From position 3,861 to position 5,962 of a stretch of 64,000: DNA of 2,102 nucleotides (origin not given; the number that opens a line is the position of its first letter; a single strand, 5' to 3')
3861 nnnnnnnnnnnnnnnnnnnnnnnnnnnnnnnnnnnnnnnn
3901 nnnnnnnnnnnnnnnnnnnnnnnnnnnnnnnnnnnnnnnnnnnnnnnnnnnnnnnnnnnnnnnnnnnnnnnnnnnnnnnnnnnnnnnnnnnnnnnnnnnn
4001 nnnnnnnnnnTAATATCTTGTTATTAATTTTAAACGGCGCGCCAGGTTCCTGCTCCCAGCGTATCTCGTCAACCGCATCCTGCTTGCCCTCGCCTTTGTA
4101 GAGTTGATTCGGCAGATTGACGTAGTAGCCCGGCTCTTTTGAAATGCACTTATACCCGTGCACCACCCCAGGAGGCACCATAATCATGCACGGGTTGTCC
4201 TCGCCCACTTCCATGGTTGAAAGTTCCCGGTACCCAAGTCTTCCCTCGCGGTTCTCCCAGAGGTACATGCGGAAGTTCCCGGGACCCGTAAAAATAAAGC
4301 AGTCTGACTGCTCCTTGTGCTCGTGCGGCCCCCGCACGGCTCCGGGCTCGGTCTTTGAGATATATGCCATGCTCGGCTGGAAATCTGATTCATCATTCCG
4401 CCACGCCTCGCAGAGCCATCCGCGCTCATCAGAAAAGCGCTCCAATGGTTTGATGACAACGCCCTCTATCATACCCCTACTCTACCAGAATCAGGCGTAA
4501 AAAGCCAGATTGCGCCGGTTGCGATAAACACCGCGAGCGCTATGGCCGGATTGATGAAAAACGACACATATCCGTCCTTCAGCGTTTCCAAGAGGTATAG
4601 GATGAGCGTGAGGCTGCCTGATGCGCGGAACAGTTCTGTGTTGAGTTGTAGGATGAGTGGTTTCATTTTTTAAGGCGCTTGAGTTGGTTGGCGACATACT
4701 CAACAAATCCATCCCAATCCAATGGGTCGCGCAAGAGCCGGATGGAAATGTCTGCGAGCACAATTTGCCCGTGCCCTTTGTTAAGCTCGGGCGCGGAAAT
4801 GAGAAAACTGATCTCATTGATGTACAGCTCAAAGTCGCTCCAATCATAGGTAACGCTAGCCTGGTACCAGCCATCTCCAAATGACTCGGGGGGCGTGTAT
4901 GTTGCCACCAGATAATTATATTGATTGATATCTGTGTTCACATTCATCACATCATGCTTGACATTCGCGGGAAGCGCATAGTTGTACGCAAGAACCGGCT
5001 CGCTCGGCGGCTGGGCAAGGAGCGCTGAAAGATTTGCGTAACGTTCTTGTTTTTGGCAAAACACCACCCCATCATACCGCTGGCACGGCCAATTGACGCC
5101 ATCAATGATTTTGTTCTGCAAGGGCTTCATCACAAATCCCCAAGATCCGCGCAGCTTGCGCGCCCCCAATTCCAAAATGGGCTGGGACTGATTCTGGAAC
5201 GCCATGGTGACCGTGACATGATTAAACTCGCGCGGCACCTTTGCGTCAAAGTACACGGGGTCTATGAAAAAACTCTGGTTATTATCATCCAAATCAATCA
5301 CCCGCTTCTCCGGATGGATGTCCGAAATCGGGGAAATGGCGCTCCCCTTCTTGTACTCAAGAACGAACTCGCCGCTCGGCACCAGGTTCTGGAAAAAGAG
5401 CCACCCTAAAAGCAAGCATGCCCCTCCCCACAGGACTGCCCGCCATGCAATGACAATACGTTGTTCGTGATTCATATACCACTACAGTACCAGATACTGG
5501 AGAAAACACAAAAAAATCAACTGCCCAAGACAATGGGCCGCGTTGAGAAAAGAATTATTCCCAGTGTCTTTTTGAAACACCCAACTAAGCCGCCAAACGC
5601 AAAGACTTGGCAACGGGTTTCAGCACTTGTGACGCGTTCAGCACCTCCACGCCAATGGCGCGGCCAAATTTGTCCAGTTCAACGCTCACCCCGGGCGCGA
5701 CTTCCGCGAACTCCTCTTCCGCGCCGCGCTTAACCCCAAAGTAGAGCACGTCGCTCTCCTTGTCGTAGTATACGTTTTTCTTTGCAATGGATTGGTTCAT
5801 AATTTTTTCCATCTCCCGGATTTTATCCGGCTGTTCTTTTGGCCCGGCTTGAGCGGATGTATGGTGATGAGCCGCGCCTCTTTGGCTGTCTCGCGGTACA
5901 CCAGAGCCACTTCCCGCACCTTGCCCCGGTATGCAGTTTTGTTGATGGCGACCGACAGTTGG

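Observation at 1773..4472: Low-GC restriction-modification island translationally chained into the host dTDP-rhamnose operon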

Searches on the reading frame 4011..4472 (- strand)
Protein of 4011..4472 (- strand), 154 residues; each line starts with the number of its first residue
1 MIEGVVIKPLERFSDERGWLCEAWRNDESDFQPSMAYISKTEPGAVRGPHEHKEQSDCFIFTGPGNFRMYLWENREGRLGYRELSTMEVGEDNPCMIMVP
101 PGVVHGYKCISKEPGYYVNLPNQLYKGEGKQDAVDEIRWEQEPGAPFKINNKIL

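Call 3: search_protein_families(library=pfam, proteins=[window:4011-4472:-], max_evalue=0.01)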
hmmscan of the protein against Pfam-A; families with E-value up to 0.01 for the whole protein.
window:4011-4472:- (154 aa): 4 families
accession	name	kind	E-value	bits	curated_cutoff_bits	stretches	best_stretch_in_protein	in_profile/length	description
PF00908.23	dTDP_sugar_isom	-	4.5e-10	39.9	27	1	2-126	4-134/168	dTDP-4-dehydrorhamnose 3,5-epimerase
PF14667.12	Polysacc_synt_C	-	4.5e-07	30.4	28.7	1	14-126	2-104/111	Polysaccharide biosynthesis C-terminal domain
PF05523.17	FdtA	-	5.7e-07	29.8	23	1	5-74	3-72/131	WxcM-like, C-terminal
PF07883.17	Cupin_2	-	0.0046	17.1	27.2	0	96-118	45-67/70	Cupin domain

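Call 4: search_protein_families(library=ncbifam, proteins=[window:4011-4472:-], max_evalue=0.01)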
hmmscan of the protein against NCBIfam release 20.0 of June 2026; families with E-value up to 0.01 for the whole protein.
window:4011-4472:- (154 aa): 2 families
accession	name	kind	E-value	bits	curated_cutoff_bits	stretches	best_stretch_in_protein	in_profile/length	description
TIGR01221.1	rmlC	equivalog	4.8e-05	23.2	155.75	1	2-127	7-137/176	dTDP-4-dehydrorhamnose 3,5-epimerase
TIGR04366.1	cupin_WbuC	subfamily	0.0072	16.2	42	1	41-112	41-107/132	WbuC family cupin fold metalloprotein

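Call 19: find_homologous_proteins(query=window:4011-4472:-)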
Query window:4011-4472:- (154 aa): 1950 proteins with E <= 0.001 among 1952 candidates; the best 120 are listed.
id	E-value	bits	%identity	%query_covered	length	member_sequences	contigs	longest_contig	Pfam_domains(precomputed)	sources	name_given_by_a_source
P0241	8.2e-94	330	91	97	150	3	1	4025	PF05523.18,PF00908.24,PF14667.13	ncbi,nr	ncbi:MAG: dTDP-4-dehydrorhamnose 3,5-epimerase family protein [Parcubacteria group bacterium]|nr:dTD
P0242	1.7e-82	293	81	97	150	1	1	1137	PF00908.24,PF14667.13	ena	-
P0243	3.0e-81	289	80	97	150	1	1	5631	PF05523.18,PF00908.24,PF14667.13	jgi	-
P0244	3.2e-81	289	81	97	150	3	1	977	PF05523.18,PF00908.24,PF14667.13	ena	-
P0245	2.3e-80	286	80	97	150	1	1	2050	PF05523.18,PF00908.24,PF14667.13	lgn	-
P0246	3.3e-79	282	78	97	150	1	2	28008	PF00908.24,PF14667.13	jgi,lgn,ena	-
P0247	9.5e-78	278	77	97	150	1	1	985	PF05523.18,PF00908.24,PF14667.13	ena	-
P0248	1.0e-77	278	76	97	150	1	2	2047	PF05523.18,PF00908.24,PF14667.13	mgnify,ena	mgnify:CR=1 FL=1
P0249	2.3e-75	270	74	97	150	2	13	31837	PF05523.18,PF00908.24,PF14667.13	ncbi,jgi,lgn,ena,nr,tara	ncbi:dTDP-4-dehydrorhamnose 3,5-epimerase [bacterium]|jgi:dTDP-4-dehydrorhamnose 3,5-epimerase|nr:dT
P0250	2.0e-73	264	74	97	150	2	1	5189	PF05523.18,PF00908.24,PF14667.13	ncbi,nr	ncbi:MAG: dTDP-4-dehydrorhamnose 3,5-epimerase family protein [bacterium]|nr:dTDP-4-dehydrorhamnose 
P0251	2.6e-72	260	74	97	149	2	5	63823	PF05523.18,PF00908.24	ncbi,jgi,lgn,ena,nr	ncbi:hypothetical protein BK004_04085 [bacterium CG10_46_32]|nr:MAG: hypothetical protein BK004_0408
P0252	4.6e-71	256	70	97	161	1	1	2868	PF05523.18,PF00908.24,PF14667.13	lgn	-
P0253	5.7e-71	256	68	97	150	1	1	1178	PF05523.18,PF00908.24,PF14667.13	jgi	-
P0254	9.7e-71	255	68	97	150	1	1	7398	PF05523.18,PF00908.24,PF14667.13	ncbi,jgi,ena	-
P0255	2.0e-69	251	67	97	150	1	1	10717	PF05523.18,PF00908.24,PF14667.13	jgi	jgi:dTDP-4-dehydrorhamnose 3,5-epimerase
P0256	4.7e-69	249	69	97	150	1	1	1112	PF05523.18,PF00908.24,PF14667.13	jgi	jgi:dTDP-4-dehydrorhamnose 3,5-epimerase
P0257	5.1e-69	249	68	97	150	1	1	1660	PF05523.18,PF00908.24,PF14667.13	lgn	-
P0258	6.5e-69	249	68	97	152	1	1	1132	PF05523.18,PF00908.24,PF14667.13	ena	-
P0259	8.6e-69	249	66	97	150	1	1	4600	PF05523.18,PF00908.24,PF14667.13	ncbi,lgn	-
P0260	1.7e-67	244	67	97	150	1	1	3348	PF05523.18,PF00908.24,PF14667.13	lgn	-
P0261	2.3e-67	244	68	97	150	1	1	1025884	PF05523.18,PF00908.24,PF14667.13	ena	-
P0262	7.0e-67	242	67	97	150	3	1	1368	PF05523.18,PF00908.24,PF14667.13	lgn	-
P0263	1.1e-66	242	67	97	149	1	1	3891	PF05523.18,PF00908.24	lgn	-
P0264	1.3e-66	242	66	98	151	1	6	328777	PF05523.18,PF00908.24,PF14667.13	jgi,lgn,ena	jgi:dTDP-4-dehydrorhamnose 3,5-epimerase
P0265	1.3e-66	242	68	97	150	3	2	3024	PF05523.18,PF00908.24,PF14667.13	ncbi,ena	-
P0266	1.5e-66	241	64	97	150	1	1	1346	PF05523.18,PF00908.24,PF14667.13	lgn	-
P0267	4.5e-66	240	64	97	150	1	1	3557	PF05523.18,PF00908.24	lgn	-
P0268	1.2e-65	238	62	97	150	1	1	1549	PF05523.18,PF00908.24,PF14667.13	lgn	-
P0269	1.6e-65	238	64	97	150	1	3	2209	PF05523.18,PF00908.24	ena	-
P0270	3.6e-65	237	65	97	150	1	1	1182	PF05523.18,PF00908.24,PF14667.13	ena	-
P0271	3.8e-65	237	65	97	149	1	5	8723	PF00908.24,PF14667.13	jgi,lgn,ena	-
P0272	5.4e-65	236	64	97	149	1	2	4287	PF05523.18,PF00908.24,PF14667.13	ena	-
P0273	7.2e-65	236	65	97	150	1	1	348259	PF05523.18,PF00908.24,PF14667.13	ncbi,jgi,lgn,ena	ncbi:MAG: dTDP-4-dehydrorhamnose 3,5-epimerase family protein [Patescibacteria group bacterium]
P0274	1.0e-64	235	64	97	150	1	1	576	PF05523.18,PF00908.24,PF14667.13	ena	-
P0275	1.5e-64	235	63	97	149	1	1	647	PF05523.18,PF00908.24,PF14667.13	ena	-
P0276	1.5e-64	235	62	97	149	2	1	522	PF00908.24,PF14667.13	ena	-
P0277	2.4e-64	234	64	97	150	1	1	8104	PF05523.18,PF00908.24,PF14667.13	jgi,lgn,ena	-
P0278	3.7e-64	234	65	97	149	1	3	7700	PF05523.18,PF00908.24,PF14667.13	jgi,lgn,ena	-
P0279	7.5e-64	233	65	97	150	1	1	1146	PF00908.24,PF14667.13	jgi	-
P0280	1.7e-63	231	62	97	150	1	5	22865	PF05523.18,PF00908.24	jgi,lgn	-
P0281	1.7e-63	231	63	97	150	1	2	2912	PF05523.18,PF00908.24,PF14667.13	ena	-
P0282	1.8e-63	231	62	97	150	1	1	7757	PF05523.18,PF00908.24,PF14667.13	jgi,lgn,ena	-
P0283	1.9e-63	231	65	97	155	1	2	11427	PF05523.18,PF00908.24,PF14667.13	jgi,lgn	jgi:dTDP-4-dehydrorhamnose 3,5-epimerase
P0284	2.3e-63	231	64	97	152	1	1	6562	PF05523.18,PF00908.24,PF14667.13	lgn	-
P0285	2.3e-63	231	63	97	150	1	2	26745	PF05523.18,PF00908.24,PF14667.13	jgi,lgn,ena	-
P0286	5.3e-63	230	64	97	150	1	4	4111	PF05523.18,PF00908.24,PF14667.13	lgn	-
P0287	5.9e-63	230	61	96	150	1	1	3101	PF05523.18,PF00908.24,PF14667.13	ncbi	-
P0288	7.0e-63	229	63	97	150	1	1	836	PF05523.18,PF00908.24,PF14667.13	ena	-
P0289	8.6e-63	229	61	97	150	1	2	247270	PF05523.18,PF00908.24,PF14667.13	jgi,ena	-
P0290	1.3e-62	229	63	97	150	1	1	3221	PF05523.18,PF00908.24,PF14667.13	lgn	-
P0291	1.4e-62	228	60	97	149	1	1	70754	PF05523.18,PF00908.24,PF14667.13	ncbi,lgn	-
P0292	1.5e-62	228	62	97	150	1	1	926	PF05523.18,PF00908.24,PF14667.13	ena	-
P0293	1.6e-62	228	63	97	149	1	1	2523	PF00908.24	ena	-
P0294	2.0e-62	228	61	96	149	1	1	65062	PF05523.18,PF00908.24,PF14667.13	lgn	-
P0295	2.0e-62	228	64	98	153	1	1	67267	PF00908.24,PF14667.13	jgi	jgi:dTDP-4-dehydrorhamnose 3,5-epimerase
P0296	2.1e-62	228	61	97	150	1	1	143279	PF05523.18,PF00908.24,PF14667.13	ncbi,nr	ncbi:MAG: dTDP-4-dehydrorhamnose 3,5-epimerase family protein [Candidatus Parcubacteria bacterium]|n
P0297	2.3e-62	228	62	97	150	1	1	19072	PF05523.18,PF00908.24,PF14667.13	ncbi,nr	ncbi:MAG: dTDP-4-dehydrorhamnose 3,5-epimerase family protein [Candidatus Parcubacteria bacterium]|n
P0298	3.1e-62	227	60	97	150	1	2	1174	PF05523.18,PF00908.24,PF14667.13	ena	-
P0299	3.5e-62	227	64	97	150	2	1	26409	PF05523.18,PF00908.24,PF14667.13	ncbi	-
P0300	4.0e-62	227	60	97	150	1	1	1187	PF05523.18,PF00908.24,PF14667.13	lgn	-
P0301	4.1e-62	227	60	97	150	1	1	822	PF05523.18,PF00908.24,PF14667.13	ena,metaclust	metaclust:\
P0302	4.3e-62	227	60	97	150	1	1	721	PF05523.18,PF00908.24,PF14667.13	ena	-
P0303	5.0e-62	227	61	97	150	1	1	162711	PF05523.18,PF00908.24,PF14667.13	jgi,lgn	jgi:dTDP-4-dehydrorhamnose 3,5-epimerase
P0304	5.5e-62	226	61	97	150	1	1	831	PF05523.18,PF00908.24,PF14667.13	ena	-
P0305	5.6e-62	226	61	97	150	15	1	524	PF05523.18,PF00908.24,PF14667.13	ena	-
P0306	5.7e-62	226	60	97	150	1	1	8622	PF05523.18,PF00908.24,PF14667.13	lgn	-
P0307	9.2e-62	226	61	97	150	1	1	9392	PF05523.18,PF00908.24,PF14667.13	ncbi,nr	ncbi:dTDP-4-dehydrorhamnose 3,5-epimerase family protein [Candidatus Falkowbacteria bacterium]|nr:dT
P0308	1.0e-61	226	59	97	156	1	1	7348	PF05523.18,PF00908.24,PF14667.13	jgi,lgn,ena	-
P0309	1.0e-61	226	62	97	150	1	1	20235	PF05523.18,PF00908.24,PF14667.13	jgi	jgi:dTDP-4-dehydrorhamnose 3,5-epimerase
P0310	1.1e-61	225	60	97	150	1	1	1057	PF05523.18,PF00908.24,PF14667.13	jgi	jgi:dTDP-4-dehydrorhamnose 3,5-epimerase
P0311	1.4e-61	225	61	97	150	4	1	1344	PF05523.18,PF00908.24,PF14667.13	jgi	-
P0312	1.5e-61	225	62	97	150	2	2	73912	PF05523.18,PF00908.24,PF14667.13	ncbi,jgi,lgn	-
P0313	1.6e-61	225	60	97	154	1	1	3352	PF05523.18,PF00908.24,PF14667.13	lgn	-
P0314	1.6e-61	225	60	97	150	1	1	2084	PF05523.18,PF00908.24,PF14667.13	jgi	jgi:dTDP-4-dehydrorhamnose 3,5-epimerase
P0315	1.7e-61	225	62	97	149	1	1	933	PF05523.18,PF00908.24,PF14667.13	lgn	-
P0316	1.9e-61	225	60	97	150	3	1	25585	PF05523.18,PF00908.24,PF14667.13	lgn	-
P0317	2.1e-61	225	62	97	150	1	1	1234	PF05523.18,PF00908.24,PF14667.13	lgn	-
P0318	2.1e-61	225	61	97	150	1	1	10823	PF05523.18,PF00908.24,PF14667.13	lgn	-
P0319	2.2e-61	224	60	97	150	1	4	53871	PF05523.18,PF00908.24,PF14667.13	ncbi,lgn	-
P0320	2.6e-61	224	60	98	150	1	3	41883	PF05523.18,PF00908.24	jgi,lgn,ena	-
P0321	2.9e-61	224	61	97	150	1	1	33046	PF05523.18,PF00908.24,PF14667.13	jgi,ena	-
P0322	3.0e-61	224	60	97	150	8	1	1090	PF05523.18,PF00908.24,PF14667.13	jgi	jgi:dTDP-4-dehydrorhamnose 3,5-epimerase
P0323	3.2e-61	224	61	97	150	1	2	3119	PF05523.18,PF00908.24,PF14667.13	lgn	-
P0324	3.3e-61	224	62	97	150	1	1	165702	PF05523.18,PF00908.24,PF14667.13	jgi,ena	-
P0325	3.3e-61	224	61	97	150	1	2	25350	PF05523.18,PF00908.24,PF14667.13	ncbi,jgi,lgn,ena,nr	ncbi:MAG TPA: dTDP-4-dehydrorhamnose 3,5-epimerase [Candidatus Uhrbacteria bacterium]|nr:dTDP-4-dehy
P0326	3.6e-61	224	61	97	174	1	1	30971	PF05523.18,PF00908.24,PF14667.13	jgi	jgi:dTDP-4-dehydrorhamnose 3,5-epimerase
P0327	4.0e-61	224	59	97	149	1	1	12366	PF05523.18,PF00908.24,PF14667.13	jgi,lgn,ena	-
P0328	4.5e-61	223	62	97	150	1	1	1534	PF05523.18,PF00908.24,PF14667.13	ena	-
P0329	4.6e-61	223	61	97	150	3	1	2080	PF05523.18,PF00908.24,PF14667.13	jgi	-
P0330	4.8e-61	223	62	97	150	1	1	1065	PF05523.18,PF00908.24,PF14667.13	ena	-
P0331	4.9e-61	223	61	97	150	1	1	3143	PF05523.18,PF00908.24,PF14667.13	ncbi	ncbi:MAG: dTDP-4-dehydrorhamnose 3,5-epimerase family protein [Patescibacteria group bacterium]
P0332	6.2e-61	223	59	97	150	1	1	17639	PF00908.24,PF14667.13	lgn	-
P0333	6.3e-61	223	61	97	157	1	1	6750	PF05523.18,PF00908.24,PF14667.13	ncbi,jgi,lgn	-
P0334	6.5e-61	223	57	97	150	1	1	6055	PF05523.18,PF00908.24,PF14667.13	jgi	jgi:dTDP-4-dehydrorhamnose 3,5-epimerase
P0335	7.3e-61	223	61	97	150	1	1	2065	PF05523.18,PF00908.24,PF14667.13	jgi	jgi:dTDP-4-dehydrorhamnose 3,5-epimerase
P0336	7.6e-61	223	60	97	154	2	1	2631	PF05523.18,PF00908.24,PF14667.13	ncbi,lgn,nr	ncbi:MAG: dTDP-4-dehydrorhamnose 3,5-epimerase family protein [Candidatus Magasanikbacteria bacteriu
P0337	7.7e-61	223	61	97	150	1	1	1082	PF05523.18,PF00908.24,PF14667.13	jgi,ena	-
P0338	7.8e-61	223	61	97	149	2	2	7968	PF05523.18,PF00908.24,PF14667.13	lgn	-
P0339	1.0e-60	222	61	97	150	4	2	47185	PF05523.18,PF00908.24,PF14667.13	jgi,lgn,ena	jgi:dTDP-4-dehydrorhamnose 3,5-epimerase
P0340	1.0e-60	222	60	97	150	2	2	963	PF00908.24,PF14667.13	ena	-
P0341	1.1e-60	222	61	97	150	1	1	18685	PF05523.18,PF00908.24,PF14667.13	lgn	-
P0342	1.1e-60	222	82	75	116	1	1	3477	PF00908.24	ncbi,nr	ncbi:MAG: dTDP-4-dehydrorhamnose 3,5-epimerase family protein [Parcubacteria group bacterium]|nr:dTD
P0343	1.1e-60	222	60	96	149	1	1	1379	PF05523.18,PF00908.24,PF14667.13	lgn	-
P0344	1.1e-60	222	61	97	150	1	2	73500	PF05523.18,PF00908.24,PF14667.13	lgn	-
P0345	1.2e-60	222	61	96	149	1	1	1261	PF05523.18,PF00908.24,PF14667.13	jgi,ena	-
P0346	1.2e-60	222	61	97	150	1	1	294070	PF05523.18,PF00908.24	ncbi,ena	-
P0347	1.2e-60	222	60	97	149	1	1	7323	PF05523.18,PF00908.24,PF14667.13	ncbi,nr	ncbi:MAG: dTDP-4-dehydrorhamnose 3,5-epimerase family protein [bacterium]|nr:dTDP-4-dehydrorhamnose 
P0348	1.2e-60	222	61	97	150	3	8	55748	PF05523.18,PF00908.24,PF14667.13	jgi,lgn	-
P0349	1.3e-60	222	61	97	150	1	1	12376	PF05523.18,PF00908.24,PF14667.13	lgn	-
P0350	1.3e-60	222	59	97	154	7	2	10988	PF05523.18,PF00908.24,PF14667.13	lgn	-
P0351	1.3e-60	222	60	97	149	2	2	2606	PF05523.18,PF00908.24,PF14667.13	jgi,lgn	jgi:dTDP-4-dehydrorhamnose 3,5-epimerase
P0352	1.3e-60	222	61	97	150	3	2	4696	PF05523.18,PF00908.24,PF14667.13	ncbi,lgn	-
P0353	1.4e-60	222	64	97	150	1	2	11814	PF05523.18,PF00908.24,PF14667.13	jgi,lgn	jgi:dTDP-4-dehydrorhamnose 3,5-epimerase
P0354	1.4e-60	222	58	97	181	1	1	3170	PF05523.18,PF00908.24,PF14667.13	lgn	-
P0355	1.4e-60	222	62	97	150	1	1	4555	PF05523.18,PF00908.24,PF14667.13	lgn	-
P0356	1.4e-60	222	61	97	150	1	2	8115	PF00908.24,PF14667.13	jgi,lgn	-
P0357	1.5e-60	222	61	97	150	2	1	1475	PF00908.24,PF14667.13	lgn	-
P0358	1.6e-60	222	59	97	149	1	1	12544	PF05523.18,PF00908.24,PF14667.13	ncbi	ncbi:dTDP-4-dehydrorhamnose 3,5-epimerase family protein [Patescibacteria group bacterium]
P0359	1.7e-60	222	62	97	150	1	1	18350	PF05523.18,PF00908.24,PF14667.13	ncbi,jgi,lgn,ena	-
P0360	1.7e-60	222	61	97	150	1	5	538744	PF05523.18,PF00908.24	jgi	jgi:dTDP-4-dehydrorhamnose 3,5-epimerase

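Call 20: find_encoding_contigs(protein=P0241, flank=6000, max_places=3)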
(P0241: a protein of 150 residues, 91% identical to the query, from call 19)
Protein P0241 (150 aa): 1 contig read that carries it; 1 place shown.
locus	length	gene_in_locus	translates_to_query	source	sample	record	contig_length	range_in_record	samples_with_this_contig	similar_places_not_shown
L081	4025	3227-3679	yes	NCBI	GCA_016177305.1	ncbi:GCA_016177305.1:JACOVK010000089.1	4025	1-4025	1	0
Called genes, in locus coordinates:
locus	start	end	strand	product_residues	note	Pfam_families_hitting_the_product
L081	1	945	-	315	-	PF00535:Glycos_transf_2, PF13641:Glyco_tranf_2_3, PF13632:Glyco_trans_2_3 (weak)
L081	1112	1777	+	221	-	-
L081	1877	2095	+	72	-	PF10049:DUF2283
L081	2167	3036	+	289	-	-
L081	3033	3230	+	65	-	-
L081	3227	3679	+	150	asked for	PF00908:dTDP_sugar_isom, PF05523:FdtA (weak), PF14667:Polysacc_synt_C (weak)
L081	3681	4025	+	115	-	PF11969:DcpS_C, PF01230:HIT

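Call 21: find_encoding_contigs(protein=P0246, flank=6000, max_places=3)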
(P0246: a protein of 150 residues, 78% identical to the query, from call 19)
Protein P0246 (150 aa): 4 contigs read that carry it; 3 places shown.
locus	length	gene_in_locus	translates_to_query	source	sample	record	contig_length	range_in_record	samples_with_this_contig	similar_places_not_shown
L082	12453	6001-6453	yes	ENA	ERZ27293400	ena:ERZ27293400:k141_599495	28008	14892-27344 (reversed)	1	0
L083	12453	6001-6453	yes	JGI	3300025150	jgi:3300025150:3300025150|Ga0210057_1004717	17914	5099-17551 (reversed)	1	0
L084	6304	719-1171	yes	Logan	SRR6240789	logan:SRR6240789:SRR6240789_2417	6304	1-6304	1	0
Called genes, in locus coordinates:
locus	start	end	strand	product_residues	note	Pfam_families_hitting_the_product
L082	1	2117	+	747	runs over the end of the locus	-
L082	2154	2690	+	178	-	-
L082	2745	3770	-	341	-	PF00535:Glycos_transf_2, PF13641:Glyco_tranf_2_3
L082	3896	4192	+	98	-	-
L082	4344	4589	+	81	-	-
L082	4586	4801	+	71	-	PF10049:DUF2283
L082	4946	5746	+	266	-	-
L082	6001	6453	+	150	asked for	PF00908:dTDP_sugar_isom, PF14667:Polysacc_synt_C (weak)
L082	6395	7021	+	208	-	PF01725:Ham1p_like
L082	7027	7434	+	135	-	PF11969:DcpS_C, PF01230:HIT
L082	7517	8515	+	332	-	PF00294:PfkB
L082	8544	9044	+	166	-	PF00293:NUDIX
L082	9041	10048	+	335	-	PF01073:3Beta_HSD, PF01370:Epimerase, PF02719:Polysacc_synt_2, PF04321:RmlD_sub_bind, PF07993:NAD_binding_4, PF13460:NAD_binding_10, PF16363:GDP_Man_Dehyd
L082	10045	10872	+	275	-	PF01370:Epimerase, PF04321:RmlD_sub_bind, PF16363:GDP_Man_Dehyd, PF02719:Polysacc_synt_2 (weak)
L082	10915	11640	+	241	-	PF00483:NTP_transferase, PF12804:NTP_transf_3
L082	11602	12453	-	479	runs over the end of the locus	PF08308:PEGA (weak)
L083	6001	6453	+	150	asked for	PF00908:dTDP_sugar_isom, PF14667:Polysacc_synt_C (weak)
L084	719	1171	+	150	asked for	PF00908:dTDP_sugar_isom, PF14667:Polysacc_synt_C (weak)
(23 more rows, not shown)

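Call 22: find_encoding_contigs(protein=P0243, flank=6000, max_places=3)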
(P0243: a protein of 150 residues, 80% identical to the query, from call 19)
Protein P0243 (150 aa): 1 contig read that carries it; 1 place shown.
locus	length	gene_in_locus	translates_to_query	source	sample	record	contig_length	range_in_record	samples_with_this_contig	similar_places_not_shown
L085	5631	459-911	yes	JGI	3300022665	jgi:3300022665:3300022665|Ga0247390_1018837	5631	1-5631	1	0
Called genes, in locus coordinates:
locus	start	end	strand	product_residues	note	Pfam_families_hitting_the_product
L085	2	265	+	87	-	?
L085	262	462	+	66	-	-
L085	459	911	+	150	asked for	PF00908:dTDP_sugar_isom, PF05523:FdtA, PF14667:Polysacc_synt_C (weak)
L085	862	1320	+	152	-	PF11969:DcpS_C, PF01230:HIT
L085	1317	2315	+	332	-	PF00294:PfkB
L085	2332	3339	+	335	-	PF01073:3Beta_HSD, PF01370:Epimerase, PF02719:Polysacc_synt_2, PF04321:RmlD_sub_bind, PF07993:NAD_binding_4, PF13460:NAD_binding_10, PF16363:GDP_Man_Dehyd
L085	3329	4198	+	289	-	PF01073:3Beta_HSD (faint), PF01370:Epimerase, PF04321:RmlD_sub_bind, PF16363:GDP_Man_Dehyd, PF02719:Polysacc_synt_2 (weak)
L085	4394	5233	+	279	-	-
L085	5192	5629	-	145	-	?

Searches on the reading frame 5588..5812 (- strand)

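Call 32: search_protein_families(library=pfam, proteins=[window:5588-5812:-], max_evalue=0.01)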
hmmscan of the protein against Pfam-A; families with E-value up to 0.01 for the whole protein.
window:5588-5812:- (75 aa): 1 family
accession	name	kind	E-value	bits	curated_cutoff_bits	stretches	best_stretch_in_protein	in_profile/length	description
PF10049.14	DUF2283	-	2e-11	44.3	23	1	14-61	2-49/49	Protein of unknown function (DUF2283)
